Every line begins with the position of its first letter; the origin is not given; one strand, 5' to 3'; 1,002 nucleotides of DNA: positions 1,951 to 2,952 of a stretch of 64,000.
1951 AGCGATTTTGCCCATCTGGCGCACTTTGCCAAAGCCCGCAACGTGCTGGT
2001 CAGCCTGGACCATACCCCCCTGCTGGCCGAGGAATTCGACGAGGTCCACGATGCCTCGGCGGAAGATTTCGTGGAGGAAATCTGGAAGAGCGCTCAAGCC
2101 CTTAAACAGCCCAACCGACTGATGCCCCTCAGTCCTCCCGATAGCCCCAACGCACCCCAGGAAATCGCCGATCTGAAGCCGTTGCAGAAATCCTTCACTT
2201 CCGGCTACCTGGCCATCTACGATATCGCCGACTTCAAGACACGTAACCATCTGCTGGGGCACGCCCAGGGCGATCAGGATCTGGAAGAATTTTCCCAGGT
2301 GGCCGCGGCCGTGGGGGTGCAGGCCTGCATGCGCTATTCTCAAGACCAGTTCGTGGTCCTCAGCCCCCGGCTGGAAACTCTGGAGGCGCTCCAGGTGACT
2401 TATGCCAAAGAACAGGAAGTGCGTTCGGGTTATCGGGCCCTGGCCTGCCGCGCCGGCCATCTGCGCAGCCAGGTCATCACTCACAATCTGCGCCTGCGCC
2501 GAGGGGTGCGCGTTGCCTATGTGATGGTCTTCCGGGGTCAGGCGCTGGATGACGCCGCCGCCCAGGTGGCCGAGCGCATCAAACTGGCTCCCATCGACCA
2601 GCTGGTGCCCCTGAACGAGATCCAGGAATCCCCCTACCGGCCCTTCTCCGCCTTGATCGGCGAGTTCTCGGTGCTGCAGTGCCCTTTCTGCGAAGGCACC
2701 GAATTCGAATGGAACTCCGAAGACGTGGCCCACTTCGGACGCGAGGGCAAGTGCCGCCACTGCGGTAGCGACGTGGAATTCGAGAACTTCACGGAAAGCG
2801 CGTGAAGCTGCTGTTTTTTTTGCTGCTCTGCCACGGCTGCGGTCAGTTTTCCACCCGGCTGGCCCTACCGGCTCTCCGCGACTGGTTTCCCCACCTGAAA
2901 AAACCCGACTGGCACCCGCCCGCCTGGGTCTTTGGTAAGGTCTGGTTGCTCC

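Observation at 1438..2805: Sirtuin domain with Asn replacing the catalytic His, fused to a GGDEF fold with SQDQF signature and a Cys4 zinc ribbon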

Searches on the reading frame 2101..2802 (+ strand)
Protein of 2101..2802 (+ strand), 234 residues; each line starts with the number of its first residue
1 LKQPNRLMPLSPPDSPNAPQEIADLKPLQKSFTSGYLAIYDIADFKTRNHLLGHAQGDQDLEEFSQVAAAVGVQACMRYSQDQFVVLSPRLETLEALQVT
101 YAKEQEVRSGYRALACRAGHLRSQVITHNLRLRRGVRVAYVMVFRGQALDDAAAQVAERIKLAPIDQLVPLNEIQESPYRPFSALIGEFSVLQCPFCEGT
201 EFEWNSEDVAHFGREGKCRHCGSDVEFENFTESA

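Call 15: search_solved_structures(query=window:2101-2802:+, max_evalue=10, show_alignments=3)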
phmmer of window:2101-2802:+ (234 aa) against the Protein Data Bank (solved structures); distinct sequences matched with E-value up to 10: 26.
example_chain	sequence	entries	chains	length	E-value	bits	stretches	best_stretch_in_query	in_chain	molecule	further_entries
4wxw_A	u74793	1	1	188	0.0019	21.2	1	36-93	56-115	Uncharacterized protein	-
4wxo_A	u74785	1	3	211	0.0024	20.8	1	36-93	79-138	Uncharacterized protein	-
7e6g_A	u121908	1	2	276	0.0054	19.7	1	31-121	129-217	Putative GGDEF domain protein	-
6tts_A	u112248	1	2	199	0.0096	18.9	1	32-113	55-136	GGDEF diguanylate cyclase DgcB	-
9g86_A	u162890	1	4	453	0.015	18.3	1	39-101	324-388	Response regulator PleD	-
9g85_A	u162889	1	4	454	0.015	18.3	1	39-101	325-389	Response regulator PleD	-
1w25_A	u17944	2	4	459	0.015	18.3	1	39-101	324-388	STALKED-CELL DIFFERENTIATION CONTROLLING PROTEIN | RESPONSE REGULATOR PLED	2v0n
2wb4_A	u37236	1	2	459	0.015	18.3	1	39-101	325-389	DIGUANYLATE CYCLASE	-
8qpf_A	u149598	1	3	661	0.052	16.5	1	37-93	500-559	Ammonium transporter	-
8qj3_A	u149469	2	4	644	0.063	16.2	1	37-93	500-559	Ammonium transporter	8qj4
6zxb_A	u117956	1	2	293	0.096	15.6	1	37-100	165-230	Putative GGDEF/response regulator receiver domain protein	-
6ttr_A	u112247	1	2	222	0.11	15.4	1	32-112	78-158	GGDEF diguanylate cyclase DgcB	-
6zxc_A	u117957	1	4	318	0.11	15.4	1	37-100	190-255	Putative GGDEF/response regulator receiver domain protein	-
4urq_U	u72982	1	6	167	0.21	14.5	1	36-89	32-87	DIGUANYLATE CYCLASE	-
5euh_A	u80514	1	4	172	0.24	14.3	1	37-100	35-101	Putative GGDEF domain membrane protein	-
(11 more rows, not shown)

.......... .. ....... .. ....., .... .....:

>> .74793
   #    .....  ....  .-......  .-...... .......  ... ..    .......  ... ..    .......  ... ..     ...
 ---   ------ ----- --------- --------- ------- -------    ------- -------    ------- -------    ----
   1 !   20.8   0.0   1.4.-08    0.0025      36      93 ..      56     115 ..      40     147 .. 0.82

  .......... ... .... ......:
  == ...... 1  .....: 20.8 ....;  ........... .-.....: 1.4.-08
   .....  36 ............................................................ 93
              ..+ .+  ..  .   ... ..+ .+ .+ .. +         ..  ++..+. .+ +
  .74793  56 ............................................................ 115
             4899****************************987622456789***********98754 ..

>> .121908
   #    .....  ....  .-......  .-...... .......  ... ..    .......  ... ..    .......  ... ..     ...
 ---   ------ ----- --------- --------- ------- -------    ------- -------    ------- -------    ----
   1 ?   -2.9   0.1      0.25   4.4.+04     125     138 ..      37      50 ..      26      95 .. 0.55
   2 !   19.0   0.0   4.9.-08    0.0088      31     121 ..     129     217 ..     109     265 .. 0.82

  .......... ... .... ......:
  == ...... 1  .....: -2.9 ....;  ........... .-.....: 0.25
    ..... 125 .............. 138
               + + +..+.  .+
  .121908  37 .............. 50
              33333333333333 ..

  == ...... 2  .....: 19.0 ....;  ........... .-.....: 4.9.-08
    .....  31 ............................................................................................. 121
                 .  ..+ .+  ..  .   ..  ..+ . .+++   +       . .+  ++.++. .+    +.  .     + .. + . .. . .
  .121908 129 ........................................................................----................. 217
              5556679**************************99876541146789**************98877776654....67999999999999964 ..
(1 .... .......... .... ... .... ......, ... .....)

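Call 16: search_protein_families(library=ncbifam, proteins=[window:2101-2802:+], max_evalue=1)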
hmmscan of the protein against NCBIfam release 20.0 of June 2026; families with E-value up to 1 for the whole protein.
window:2101-2802:+ (234 aa): 13 families
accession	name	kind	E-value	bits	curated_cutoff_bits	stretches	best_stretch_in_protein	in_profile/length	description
TIGR00254.1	GGDEF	domain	5.7e-06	26.1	37.4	1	37-108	39-112/168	diguanylate cyclase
NF038266.1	diguan_SiaD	equivalog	2.3e-05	23.9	290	1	35-107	126-200/252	biofilm regulation diguanylate cyclase SiaD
NF007135.0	PRK09581.1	equivalog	0.0001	21.3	474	1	36-100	325-391/457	PleD family two-component system response regulator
NF051473.1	DigCycDgcsShew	equivalog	0.0012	18.3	400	1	37-87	169-221/291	diguanylate cyclase DgcS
NF007380.0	PRK09894.1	equivalog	0.0045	16.4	256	1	33-99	157-225/296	diguanylate cyclase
NF041606.1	dguan_cyc_DgcA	equivalog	0.0048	15.9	370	1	36-99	211-276/340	diguanylate cyclase DgcA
TIGR03655.1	anti_R_Lar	subfamily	0.0052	17.1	39.6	1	192-229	2-42/55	Lar family restriction alleviation protein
NF047654.1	DiguCycDgcRLepto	equivalog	0.068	12.1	500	1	37-99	167-231/295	diguanylate cyclase DgcR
NF047912.1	ECs_2282_CxxC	subfamily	0.073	13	37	1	192-231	3-43/60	ECs_2282 family putative zinc-binding protein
NF053781.1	cdiGMPphdstlr2612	equivalog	0.076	10.6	1600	1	38-95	876-935/1268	Tlr1612 family c-di-GMP phosphodiesterase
NF007423.1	PRK09966.1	equivalog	0.084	11.7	325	1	41-98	277-336/390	diguanylate cyclase DgcN/YfiN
TIGR02098.1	MJ0042_CXXC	domain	0.091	12.5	20.9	1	192-222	3-32/38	MJ0042-type zinc finger domain-containing protein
NF052458.1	PhdiestGepA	equivalog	0.21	9.7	1200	1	33-103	449-521/840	phosphodiesterase GepA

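Call 19: search_protein_representatives(protein=window:2101-2802:+)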
Query: 234 residues. Proteins with E-value up to 0.001 (for the whole library): 81; up to 1e-10: 24; up to 1e-30: 1. The best 81 are listed.
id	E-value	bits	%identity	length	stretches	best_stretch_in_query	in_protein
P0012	3.4e-99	347.4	67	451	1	2-232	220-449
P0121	5.5e-22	94.9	53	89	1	142-231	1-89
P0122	5.2e-20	88.5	27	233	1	33-232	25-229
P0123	2.4e-17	79.8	35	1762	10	115-176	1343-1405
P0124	3.2e-17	79.4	35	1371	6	115-175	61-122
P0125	1.8e-15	73.7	29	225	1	34-229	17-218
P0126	2.2e-14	70.1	29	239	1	34-229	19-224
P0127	2.6e-14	69.8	29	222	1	37-228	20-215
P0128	3.3e-14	69.5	27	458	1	16-227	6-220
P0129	3.3e-14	69.5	26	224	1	34-227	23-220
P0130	4.4e-14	69.1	31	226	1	31-231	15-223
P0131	5.3e-14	68.8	27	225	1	32-230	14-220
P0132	6.8e-14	68.5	28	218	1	37-232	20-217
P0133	8.9e-14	68.1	30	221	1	25-227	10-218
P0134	8.9e-14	68.1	30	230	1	32-231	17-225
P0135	3.0e-13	66.4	30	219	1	18-227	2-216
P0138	1.2e-12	64.5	29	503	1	34-225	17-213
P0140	3.7e-12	62.8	27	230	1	20-230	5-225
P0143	3.0e-11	59.8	28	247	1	32-230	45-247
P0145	1.3e-10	57.7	27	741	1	39-226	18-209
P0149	1.5e-09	54.3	29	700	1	34-228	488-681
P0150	1.8e-09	54.0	25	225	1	26-227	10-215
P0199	9.4e-04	35.3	28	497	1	35-225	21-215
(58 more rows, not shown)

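Call 21: search_protein_families(library=pfam, proteins=[P0122, P0125, P0128, P0138, P0145, P0149, P0199, P0123, P0130, P0143], max_evalue=0.01)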
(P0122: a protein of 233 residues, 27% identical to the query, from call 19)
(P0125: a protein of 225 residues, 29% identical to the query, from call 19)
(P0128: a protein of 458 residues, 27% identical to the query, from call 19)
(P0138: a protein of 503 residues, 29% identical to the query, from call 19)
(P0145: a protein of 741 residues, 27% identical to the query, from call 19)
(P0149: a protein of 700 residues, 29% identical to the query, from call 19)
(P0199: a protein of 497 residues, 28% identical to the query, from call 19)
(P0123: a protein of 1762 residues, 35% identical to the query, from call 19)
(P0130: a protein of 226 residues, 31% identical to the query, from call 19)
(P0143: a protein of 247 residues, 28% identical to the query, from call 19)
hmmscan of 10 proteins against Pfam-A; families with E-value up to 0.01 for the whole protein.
P0122 (233 aa): 1 family
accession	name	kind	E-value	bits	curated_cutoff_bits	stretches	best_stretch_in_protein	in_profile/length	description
PF00990.26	GGDEF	-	1.1e-06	29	23.8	1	23-102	29-111/161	Diguanylate cyclase, GGDEF domain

P0125 (225 aa): 1 family
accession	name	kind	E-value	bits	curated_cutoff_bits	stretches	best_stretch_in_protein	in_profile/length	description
PF14354.12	Lar_restr_allev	-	0.0059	17.3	28.6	0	184-222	5-43/58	Restriction alleviation protein Lar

P0128 (458 aa): 1 family
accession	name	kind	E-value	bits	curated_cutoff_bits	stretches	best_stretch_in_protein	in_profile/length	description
PF00990.26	GGDEF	-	2.1e-08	34.5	23.8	1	22-92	31-102/161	Diguanylate cyclase, GGDEF domain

P0138 (503 aa): 2 families
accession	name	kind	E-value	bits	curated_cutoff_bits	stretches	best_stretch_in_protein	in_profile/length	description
PF22109.2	Zn_ribbon_tTFIIB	-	0.00068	19.9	28.6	1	181-211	11-36/40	Transcription factor IIB, zinc ribbon, Trypanosome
PF00990.26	GGDEF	-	0.0028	17.9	23.8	1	15-88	30-103/161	Diguanylate cyclase, GGDEF domain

P0145 (741 aa): 0 families

P0149 (700 aa): 1 family
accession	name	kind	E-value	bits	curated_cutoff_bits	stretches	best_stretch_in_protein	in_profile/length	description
PF02146.23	SIR2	-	9.5e-34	117.3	24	1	304-436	56-180/180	Sir2 family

P0199 (497 aa): 1 family
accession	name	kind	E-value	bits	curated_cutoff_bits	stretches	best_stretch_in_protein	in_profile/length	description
PF00990.26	GGDEF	-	1.1e-05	25.7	23.8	1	19-83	31-95/161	Diguanylate cyclase, GGDEF domain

P0123 (1762 aa): 7 families
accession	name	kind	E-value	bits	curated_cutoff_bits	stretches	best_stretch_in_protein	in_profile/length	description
PF24919.1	Mug62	-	2.1e-17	63.7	27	0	1213-1260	80-127/164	Meiotically up-regulated gene 62 protein-like domain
PF06888.18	Put_Phosphatase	-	2.2e-11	44.1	27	0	670-729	65-124/234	Putative Phosphatase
PF12787.12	EcsC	-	7.8e-11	42.5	30.4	0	865-900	70-105/240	EcsC protein family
PF00271.37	Helicase_C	-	2.6e-06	28.1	23.5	0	143-169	83-109/110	Helicase conserved C-terminal domain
PF16934.11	Mersacidin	-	1.3e-05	25.3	27.6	0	694-706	4-16/34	Two-component Enterococcus faecalis cytolysin (EFC)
PF14698.11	ASL_C2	-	0.0012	19.7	27.3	0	152-181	21-50/69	Argininosuccinate lyase C-terminal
PF08318.18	COG4_m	-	0.0089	15.7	27.1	0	127-185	100-158/291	COG4 transport protein, middle alpha-helical bundle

P0130 (226 aa): 1 family
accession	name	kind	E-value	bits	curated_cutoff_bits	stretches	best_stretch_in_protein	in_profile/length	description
PF00990.26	GGDEF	-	2e-07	31.3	23.8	1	18-87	32-104/161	Diguanylate cyclase, GGDEF domain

P0143 (247 aa): 1 family
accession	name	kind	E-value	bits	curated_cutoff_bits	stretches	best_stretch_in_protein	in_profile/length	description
PF00990.26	GGDEF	-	5.9e-06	26.6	23.8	1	46-120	31-106/161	Diguanylate cyclase, GGDEF domain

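Call 24: find_homologous_proteins(query=A3, max_evalue=0.00001)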
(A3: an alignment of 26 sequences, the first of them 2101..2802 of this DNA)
Query A3 (26 sequences) (234 aa, profile of the alignment): 4 proteins with E <= 0.00001 among 8000 candidates.
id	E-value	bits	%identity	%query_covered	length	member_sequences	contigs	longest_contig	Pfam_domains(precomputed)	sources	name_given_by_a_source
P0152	2.8e-72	260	25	82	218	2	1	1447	PF00990.27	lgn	-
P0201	7.4e-71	256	29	85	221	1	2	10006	-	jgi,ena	-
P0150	7.4e-65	236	23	88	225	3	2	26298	-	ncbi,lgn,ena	-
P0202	2.4e-30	123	75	62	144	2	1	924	-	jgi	-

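Call 25: find_encoding_contigs(protein=P0150, flank=8000, max_places=3)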
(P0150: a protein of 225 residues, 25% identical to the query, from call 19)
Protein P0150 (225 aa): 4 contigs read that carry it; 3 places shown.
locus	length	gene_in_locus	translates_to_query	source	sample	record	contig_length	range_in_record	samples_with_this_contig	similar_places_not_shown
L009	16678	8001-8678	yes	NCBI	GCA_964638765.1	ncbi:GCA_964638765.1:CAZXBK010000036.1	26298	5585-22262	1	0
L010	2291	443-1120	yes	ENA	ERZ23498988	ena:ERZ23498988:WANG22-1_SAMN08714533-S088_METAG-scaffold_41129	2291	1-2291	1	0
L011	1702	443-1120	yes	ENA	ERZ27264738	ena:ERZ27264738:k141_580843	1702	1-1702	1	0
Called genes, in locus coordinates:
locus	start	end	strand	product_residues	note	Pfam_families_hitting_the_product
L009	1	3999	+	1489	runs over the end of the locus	PF00989:PAS, PF08447:PAS_3, PF08448:PAS_4, PF08448:PAS_4, PF08447:PAS_3, PF00512:HisKA, PF02518:HATPase_c, PF00072:Response_reg, +3 more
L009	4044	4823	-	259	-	-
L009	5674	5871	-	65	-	-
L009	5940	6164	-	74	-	PF00504:Chloroa_b-bind (weak)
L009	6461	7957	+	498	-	PF00149:Metallophos, PF02872:5_nucleotid_C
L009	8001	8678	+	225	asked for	-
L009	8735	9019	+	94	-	-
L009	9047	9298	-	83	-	PF12095:CRR7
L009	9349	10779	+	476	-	PF02696:SelO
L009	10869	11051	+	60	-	PF08369:PCP_red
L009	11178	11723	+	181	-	PF04945:YHS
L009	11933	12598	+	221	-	PF04945:YHS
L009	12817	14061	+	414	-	PF00515:TPR_1 (faint), PF13181:TPR_8 (faint), PF14559:TPR_19 (faint), PF07719:TPR_2 (faint), PF13414:TPR_11, PF13424:TPR_12 (faint), PF13428:TPR_14 (faint), PF13431:TPR_17 (weak), +1 more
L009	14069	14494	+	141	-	-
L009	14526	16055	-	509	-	PF12770:CHAT, PF00498:FHA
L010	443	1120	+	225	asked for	-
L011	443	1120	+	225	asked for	-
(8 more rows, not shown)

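Call 26: find_encoding_contigs(protein=P0201, flank=8000, max_places=3)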
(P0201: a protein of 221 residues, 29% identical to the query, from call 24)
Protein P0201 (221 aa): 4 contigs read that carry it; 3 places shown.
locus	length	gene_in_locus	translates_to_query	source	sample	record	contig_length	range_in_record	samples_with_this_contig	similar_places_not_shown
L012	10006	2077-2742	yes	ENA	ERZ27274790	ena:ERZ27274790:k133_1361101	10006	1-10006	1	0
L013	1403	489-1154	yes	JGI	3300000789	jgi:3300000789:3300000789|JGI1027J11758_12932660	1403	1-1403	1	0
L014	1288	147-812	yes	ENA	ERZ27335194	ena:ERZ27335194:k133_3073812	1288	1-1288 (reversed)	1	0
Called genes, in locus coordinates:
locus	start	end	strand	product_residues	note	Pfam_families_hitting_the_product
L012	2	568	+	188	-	?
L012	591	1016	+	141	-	-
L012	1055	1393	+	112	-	-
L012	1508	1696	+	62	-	-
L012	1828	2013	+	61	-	-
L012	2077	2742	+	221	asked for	-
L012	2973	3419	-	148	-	PF08332:CaMKII_AD, PF13577:SnoaL_4 (weak), PF13474:SnoaL_3, PF14534:DUF4440, PF12680:SnoaL_2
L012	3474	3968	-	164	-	PF08327:AHSA1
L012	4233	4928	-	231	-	PF12146:Hydrolase_4, PF00561:Abhydrolase_1, PF12695:Abhydrolase_5 (weak), PF12697:Abhydrolase_6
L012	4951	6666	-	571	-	PF00106:adh_short, PF13561:adh_short_C2, PF01872:RibD_C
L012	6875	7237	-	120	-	PF07366:SnoaL, PF12680:SnoaL_2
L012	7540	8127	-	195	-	PF00561:Abhydrolase_1, PF12697:Abhydrolase_6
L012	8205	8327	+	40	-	-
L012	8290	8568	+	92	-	PF02583:Trns_repr_metal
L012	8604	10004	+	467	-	?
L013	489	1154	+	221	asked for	-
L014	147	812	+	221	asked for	-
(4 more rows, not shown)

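Call 27: find_encoding_contigs(protein=P0122, flank=8000, max_places=3)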
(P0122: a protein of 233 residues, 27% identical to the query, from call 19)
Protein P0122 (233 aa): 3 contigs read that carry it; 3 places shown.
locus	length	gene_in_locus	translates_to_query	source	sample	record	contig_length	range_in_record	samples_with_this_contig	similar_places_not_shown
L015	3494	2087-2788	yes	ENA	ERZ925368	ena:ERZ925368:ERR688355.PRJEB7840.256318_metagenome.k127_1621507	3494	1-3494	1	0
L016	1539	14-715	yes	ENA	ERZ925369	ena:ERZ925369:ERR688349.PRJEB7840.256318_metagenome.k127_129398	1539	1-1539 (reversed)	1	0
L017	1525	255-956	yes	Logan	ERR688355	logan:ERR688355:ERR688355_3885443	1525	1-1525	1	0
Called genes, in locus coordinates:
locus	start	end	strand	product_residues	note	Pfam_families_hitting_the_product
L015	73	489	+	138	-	-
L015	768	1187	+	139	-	-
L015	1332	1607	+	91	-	-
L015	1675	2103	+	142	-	-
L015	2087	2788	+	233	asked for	PF00990:GGDEF (weak)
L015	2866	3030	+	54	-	-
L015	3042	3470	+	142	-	-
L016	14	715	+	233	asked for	PF00990:GGDEF (weak)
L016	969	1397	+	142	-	-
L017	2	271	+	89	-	?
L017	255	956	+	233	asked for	PF00990:GGDEF (weak)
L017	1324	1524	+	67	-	?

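Call 30: find_encoding_contigs(protein=P0149, flank=8000, max_places=3)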
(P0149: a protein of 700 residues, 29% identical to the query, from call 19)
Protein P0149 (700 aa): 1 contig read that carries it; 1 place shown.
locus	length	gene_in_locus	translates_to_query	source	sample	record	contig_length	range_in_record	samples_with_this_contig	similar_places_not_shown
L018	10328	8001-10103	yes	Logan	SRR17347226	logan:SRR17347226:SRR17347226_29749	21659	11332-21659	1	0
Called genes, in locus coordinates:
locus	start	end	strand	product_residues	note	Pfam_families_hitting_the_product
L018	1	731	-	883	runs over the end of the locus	PF16694:Cytochrome_P460 (weak), PF13442:Cytochrome_CBB3 (faint), PF14522:Cytochrome_C7 (faint)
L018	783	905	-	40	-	-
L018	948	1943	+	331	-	-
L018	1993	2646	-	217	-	-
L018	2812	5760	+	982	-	-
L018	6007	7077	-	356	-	PF00648:Peptidase_C2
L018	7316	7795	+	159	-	PF04073:tRNA_edit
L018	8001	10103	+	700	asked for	PF02146:SIR2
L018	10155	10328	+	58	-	?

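Call 44: search_protein_families(library=pfam, alignment_id=A3, max_evalue=0.01)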
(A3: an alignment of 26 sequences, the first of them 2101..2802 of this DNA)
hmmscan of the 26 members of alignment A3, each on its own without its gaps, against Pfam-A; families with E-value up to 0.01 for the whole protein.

A. member 1, window:2101-2802:+ (234 aa): 1 family
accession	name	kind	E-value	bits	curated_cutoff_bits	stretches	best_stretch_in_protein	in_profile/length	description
PF00990.26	GGDEF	-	5.3e-07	30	23.8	1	33-105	31-105/161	Diguanylate cyclase, GGDEF domain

B. families by the number of members that match (of 26 scanned): 5 families
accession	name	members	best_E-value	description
PF00990.26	GGDEF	18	4.2e-08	Diguanylate cyclase, GGDEF domain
PF14354.12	Lar_restr_allev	3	0.0012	Restriction alleviation protein Lar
PF08271.17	Zn_Ribbon_TF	2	0.00024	TFIIB zinc-binding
PF13248.11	Zn_ribbon_3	1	0.0047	zinc-ribbon domain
PF18912.6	DZR_2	1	0.0094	Double zinc ribbon domain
